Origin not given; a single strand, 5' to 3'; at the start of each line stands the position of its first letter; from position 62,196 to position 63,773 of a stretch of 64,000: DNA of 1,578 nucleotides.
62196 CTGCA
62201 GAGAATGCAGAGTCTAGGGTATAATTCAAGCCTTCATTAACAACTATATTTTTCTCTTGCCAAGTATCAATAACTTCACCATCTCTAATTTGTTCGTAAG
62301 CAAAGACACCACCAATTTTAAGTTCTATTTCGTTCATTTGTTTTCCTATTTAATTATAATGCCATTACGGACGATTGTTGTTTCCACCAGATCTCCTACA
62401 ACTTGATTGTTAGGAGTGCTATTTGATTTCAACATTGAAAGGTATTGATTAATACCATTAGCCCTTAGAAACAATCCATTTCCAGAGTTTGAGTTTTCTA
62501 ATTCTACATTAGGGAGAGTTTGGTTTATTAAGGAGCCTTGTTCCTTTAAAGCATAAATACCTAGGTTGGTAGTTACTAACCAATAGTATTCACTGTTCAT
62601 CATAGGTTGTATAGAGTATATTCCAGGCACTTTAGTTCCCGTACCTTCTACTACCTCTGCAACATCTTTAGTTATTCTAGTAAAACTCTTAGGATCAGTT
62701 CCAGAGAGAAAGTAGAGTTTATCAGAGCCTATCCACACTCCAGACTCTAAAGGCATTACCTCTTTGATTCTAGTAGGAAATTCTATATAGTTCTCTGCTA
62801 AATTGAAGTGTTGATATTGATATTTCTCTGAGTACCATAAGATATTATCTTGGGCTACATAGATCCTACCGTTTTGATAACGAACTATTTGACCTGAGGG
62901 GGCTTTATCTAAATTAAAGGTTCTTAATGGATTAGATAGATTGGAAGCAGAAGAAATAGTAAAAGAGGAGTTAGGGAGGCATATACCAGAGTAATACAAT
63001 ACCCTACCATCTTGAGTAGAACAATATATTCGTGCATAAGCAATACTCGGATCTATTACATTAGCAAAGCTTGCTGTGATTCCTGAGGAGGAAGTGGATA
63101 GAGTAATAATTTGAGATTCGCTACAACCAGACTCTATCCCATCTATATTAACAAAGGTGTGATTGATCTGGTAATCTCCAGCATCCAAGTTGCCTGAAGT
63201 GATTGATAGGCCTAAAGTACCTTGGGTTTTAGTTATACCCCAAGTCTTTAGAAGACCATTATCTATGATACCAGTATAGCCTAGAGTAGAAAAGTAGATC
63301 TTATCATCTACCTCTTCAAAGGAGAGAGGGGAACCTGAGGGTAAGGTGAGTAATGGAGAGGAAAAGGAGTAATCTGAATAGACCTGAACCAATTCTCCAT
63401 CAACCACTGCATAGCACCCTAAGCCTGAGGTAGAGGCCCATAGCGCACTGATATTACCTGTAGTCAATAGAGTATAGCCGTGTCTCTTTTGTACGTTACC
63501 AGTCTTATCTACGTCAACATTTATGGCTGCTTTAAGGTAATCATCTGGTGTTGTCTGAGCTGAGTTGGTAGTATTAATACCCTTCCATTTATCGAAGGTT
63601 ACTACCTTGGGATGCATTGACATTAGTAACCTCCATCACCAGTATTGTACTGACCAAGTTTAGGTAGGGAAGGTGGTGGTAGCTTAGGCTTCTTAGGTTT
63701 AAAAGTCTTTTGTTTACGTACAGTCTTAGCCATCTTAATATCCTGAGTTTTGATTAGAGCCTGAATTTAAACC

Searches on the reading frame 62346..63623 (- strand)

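Call 24: search_protein_families(library=pfam, max_evalue=0.01, proteins=[window:62346-63623:-])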
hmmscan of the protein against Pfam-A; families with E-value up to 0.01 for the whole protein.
window:62346-63623:- (425 aa): 0 families

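Call 70: search_protein_families(library=phrogs, max_evalue=0.001, proteins=[window:62346-63623:-])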
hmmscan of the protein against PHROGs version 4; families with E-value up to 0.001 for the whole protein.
window:62346-63623:- (425 aa): 1 family
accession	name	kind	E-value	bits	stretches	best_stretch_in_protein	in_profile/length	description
phrog_8040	-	connector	2.2e-51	176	1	24-394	25-392/396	head closure Hc3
